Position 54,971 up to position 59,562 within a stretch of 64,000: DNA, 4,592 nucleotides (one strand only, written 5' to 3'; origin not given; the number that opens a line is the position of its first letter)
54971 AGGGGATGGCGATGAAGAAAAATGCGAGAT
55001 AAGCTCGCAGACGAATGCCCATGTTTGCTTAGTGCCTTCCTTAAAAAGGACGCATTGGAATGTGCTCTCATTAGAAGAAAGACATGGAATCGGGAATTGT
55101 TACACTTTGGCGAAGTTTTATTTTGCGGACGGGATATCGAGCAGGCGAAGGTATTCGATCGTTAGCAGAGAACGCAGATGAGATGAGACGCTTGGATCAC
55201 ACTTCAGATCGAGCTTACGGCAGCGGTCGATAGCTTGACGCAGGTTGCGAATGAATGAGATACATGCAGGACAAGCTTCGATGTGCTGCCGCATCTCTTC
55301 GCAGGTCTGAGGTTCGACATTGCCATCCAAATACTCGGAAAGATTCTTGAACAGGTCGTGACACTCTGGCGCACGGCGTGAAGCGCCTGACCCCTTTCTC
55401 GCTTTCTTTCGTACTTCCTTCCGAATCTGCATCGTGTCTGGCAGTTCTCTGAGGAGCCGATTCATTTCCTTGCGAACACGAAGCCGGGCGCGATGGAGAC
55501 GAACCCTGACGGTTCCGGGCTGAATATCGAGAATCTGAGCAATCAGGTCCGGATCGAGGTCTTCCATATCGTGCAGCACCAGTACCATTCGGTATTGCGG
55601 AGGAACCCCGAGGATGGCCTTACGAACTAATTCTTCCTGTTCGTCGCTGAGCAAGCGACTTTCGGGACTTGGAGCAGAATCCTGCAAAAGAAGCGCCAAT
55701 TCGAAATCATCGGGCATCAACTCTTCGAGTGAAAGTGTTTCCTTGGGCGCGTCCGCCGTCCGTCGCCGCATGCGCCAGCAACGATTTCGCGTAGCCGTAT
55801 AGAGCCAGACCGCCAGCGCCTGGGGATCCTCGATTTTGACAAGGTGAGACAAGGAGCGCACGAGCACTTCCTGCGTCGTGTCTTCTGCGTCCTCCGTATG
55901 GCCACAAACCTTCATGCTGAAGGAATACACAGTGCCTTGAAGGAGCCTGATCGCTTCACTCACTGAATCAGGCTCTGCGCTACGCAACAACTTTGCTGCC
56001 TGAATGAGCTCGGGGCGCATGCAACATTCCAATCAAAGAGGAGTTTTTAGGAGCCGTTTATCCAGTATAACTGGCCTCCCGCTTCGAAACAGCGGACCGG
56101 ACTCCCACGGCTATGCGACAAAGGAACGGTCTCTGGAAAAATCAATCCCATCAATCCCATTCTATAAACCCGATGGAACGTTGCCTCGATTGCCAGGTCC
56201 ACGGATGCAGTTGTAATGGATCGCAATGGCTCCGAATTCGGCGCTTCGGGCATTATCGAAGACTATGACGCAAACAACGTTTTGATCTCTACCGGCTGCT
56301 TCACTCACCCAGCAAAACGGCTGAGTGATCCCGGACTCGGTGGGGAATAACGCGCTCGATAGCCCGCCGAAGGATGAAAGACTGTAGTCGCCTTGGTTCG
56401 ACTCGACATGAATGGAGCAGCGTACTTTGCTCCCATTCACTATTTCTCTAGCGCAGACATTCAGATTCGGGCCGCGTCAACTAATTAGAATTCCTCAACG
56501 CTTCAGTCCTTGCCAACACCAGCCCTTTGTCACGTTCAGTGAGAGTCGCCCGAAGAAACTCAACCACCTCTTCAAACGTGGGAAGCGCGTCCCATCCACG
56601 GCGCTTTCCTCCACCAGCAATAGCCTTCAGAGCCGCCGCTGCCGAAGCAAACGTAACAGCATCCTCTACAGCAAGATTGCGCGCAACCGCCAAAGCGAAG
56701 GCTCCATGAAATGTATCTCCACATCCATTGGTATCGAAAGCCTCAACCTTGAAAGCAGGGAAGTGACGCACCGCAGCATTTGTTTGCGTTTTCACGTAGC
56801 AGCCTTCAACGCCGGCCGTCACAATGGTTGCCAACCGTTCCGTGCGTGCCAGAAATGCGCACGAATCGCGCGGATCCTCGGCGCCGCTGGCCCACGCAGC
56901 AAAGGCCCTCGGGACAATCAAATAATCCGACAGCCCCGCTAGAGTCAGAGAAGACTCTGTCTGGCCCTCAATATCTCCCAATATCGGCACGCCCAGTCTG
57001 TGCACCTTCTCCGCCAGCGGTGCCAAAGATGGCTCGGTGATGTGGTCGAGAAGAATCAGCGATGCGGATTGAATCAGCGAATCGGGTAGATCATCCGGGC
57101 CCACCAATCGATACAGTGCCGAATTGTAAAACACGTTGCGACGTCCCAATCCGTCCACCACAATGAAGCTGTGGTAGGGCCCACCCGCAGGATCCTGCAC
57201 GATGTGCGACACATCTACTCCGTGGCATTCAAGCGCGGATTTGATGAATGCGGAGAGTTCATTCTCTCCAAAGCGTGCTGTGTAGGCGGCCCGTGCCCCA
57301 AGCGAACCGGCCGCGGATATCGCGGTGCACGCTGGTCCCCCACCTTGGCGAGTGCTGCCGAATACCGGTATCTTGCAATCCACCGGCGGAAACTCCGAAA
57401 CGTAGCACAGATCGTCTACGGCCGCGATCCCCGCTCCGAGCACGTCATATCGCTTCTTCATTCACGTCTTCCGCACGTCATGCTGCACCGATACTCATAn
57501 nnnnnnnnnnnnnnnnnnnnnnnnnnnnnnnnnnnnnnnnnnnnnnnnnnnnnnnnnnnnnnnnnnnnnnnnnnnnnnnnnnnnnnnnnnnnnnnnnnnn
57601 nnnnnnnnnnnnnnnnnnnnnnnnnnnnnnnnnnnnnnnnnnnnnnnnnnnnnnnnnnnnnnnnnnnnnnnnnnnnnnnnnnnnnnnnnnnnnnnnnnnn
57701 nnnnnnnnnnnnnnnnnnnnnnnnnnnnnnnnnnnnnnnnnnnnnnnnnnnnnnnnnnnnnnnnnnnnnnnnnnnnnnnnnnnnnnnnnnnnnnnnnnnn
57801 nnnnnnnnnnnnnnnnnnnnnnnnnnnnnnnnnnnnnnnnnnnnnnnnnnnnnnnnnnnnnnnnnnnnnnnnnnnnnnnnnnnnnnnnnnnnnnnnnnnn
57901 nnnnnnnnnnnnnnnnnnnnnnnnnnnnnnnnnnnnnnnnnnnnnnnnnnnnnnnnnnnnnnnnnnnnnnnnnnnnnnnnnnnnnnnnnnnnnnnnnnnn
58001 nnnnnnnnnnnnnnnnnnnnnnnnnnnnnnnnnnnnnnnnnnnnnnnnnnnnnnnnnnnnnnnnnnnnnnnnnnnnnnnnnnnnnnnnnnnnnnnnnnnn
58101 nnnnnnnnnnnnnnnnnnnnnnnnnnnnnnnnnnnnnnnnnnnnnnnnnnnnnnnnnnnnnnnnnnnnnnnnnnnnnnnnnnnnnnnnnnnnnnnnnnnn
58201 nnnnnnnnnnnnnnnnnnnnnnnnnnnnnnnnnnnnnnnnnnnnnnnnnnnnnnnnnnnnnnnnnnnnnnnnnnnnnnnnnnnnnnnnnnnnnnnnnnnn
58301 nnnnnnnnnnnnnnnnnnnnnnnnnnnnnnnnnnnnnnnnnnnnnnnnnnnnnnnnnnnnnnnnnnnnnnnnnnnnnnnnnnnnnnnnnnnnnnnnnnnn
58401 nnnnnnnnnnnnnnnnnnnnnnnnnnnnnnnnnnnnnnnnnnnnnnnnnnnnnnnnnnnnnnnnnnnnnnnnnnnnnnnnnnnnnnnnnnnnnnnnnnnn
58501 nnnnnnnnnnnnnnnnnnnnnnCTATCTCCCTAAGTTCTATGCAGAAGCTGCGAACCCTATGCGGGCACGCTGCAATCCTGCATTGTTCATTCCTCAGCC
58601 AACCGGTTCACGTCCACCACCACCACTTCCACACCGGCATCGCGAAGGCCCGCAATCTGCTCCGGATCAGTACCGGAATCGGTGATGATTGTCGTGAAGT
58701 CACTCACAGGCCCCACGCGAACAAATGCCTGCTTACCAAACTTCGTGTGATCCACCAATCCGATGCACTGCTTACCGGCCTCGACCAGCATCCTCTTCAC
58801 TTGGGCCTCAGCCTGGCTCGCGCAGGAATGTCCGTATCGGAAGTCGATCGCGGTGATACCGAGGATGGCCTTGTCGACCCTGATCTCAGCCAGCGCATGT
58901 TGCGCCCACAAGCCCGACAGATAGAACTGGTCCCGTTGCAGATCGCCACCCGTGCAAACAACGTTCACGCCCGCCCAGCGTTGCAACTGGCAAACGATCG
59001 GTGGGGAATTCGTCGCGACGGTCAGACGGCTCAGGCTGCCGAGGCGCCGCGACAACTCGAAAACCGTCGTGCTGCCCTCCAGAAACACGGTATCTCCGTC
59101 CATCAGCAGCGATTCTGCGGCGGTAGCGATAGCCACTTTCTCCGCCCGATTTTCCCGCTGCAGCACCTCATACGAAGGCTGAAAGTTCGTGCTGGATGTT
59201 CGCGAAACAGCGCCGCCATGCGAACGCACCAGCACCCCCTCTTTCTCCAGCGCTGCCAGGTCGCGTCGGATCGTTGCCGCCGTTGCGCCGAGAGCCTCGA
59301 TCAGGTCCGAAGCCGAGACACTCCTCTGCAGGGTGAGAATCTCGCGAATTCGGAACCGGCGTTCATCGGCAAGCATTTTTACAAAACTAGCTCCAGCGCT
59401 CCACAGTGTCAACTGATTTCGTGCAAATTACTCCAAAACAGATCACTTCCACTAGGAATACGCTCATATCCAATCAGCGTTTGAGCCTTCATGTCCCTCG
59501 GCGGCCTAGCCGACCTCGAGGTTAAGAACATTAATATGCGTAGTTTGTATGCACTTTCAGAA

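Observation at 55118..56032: ECF sigma factor covalently fused to an RsrA-type zinc anti-sigma domain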

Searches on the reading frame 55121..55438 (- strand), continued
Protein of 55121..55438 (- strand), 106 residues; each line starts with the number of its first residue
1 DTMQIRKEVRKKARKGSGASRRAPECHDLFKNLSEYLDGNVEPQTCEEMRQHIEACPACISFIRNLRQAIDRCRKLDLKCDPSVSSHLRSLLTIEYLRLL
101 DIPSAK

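Call 72: find_encoding_contigs(protein=P0439, flank=7000, max_places=1)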
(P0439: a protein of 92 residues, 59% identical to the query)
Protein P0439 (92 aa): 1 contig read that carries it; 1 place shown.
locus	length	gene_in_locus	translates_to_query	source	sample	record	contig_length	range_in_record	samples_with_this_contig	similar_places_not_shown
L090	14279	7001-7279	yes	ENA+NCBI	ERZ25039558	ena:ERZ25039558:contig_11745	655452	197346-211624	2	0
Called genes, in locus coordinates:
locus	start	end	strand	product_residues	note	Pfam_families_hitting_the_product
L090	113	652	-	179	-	PF00873:ACR_tran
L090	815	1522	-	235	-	-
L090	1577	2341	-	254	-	PF00873:ACR_tran, PF02355:SecD_SecF_C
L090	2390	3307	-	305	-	PF00873:ACR_tran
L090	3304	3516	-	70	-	PF25967:RND-MFP_C (weak), PF25975:CzcB_C (faint), PF25989:YknX_C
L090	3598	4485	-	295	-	PF25917:BSH_RND, PF25919:BSH_CusB, PF25973:BSH_CzcB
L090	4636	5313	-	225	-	PF02321:OEP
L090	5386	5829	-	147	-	PF02321:OEP (weak)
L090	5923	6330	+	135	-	PF02566:OsmC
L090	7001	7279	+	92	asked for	PF13490:zf-HC2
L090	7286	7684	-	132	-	-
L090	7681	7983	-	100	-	-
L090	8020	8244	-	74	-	-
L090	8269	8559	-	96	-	PF00076:RRM_1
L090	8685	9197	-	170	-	PF12867:DinB_2 (weak)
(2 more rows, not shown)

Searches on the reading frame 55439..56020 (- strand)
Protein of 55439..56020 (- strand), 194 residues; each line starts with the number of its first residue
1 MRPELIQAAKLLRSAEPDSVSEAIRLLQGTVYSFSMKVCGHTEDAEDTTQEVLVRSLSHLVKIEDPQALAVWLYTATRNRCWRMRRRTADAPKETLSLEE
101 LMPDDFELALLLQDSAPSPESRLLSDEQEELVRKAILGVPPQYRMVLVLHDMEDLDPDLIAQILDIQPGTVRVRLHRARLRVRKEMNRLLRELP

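Call 67: search_solved_structures(query=window:55439-56020:-, max_evalue=0.00001)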
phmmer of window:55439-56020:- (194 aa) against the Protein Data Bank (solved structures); distinct sequences matched with E-value up to 0.00001: 12.
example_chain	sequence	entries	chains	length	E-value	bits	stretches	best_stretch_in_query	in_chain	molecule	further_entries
5wuq_A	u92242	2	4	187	3.4e-17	65.9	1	9-187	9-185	ECF RNA polymerase sigma factor SigW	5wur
9m9d_F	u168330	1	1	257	1.5e-14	57.2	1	19-183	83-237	ECF RNA polymerase sigma factor SigE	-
9m9e_F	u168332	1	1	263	1.6e-14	57.1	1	19-183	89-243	ECF RNA polymerase sigma factor SigE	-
9m98_F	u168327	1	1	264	1.6e-14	57.1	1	19-183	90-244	ECF RNA polymerase sigma factor SigE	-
8z6g_B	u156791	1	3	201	1.8e-12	50.5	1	35-192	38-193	RNA polymerase sigma factor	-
6in7_B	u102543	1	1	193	1.8e-12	50.5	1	35-192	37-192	RNA polymerase sigma-H factor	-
1or7_A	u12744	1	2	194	4.7e-12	49.1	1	43-191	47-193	RNA polymerase sigma-E factor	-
6jbq_F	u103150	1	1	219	6.9e-12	48.6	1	43-191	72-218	ECF RNA polymerase sigma-E factor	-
5zx2_F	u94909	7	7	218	3.9e-11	46.1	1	22-185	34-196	ECF RNA polymerase sigma factor SigH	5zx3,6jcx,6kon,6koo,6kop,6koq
6jcy_F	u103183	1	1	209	1.3e-10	44.5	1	22-185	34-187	ECF RNA polymerase sigma factor SigH,ECF RNA polymerase sigma factor SigE,ECF RNA polymera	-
6jhe_A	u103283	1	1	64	1.4e-07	34.6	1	131-187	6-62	ECF RNA polymerase sigma factor SigW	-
2h27_A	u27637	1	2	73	1.6e-07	34.3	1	121-191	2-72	RNA polymerase Sigma E factor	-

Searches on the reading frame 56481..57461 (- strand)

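Call 16: search_protein_families(library=pfam, proteins=[window:56481-57461:-], max_evalue=0.001)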
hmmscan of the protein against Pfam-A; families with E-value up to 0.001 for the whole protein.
window:56481-57461:- (326 aa): 1 family
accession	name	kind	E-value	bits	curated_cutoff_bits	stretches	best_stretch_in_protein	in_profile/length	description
PF00294.29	PfkB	-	2.5e-30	106.3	25.8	1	37-280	32-290/302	pfkB family carbohydrate kinase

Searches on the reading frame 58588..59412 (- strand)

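Call 16: search_protein_families(library=pfam, proteins=[window:58588-59412:-], max_evalue=0.001)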
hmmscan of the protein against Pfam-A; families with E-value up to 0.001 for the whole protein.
window:58588-59412:- (274 aa): 4 families
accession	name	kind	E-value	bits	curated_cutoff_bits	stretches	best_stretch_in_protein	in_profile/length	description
PF00455.28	DeoRC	-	9.1e-42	143.2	31.8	1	88-246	2-160/160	DeoR C terminal sensor domain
PF08220.18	HTH_DeoR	-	2.9e-13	49.8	21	1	20-73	3-56/57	DeoR-like helix-turn-helix domain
PF08279.18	HTH_11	-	2e-07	31.3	25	1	18-67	1-51/55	HTH domain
PF25213.1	HVO_A0261_N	-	0.00061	20.1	35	0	19-70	13-62/86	HVO_A0261 N-terminal domain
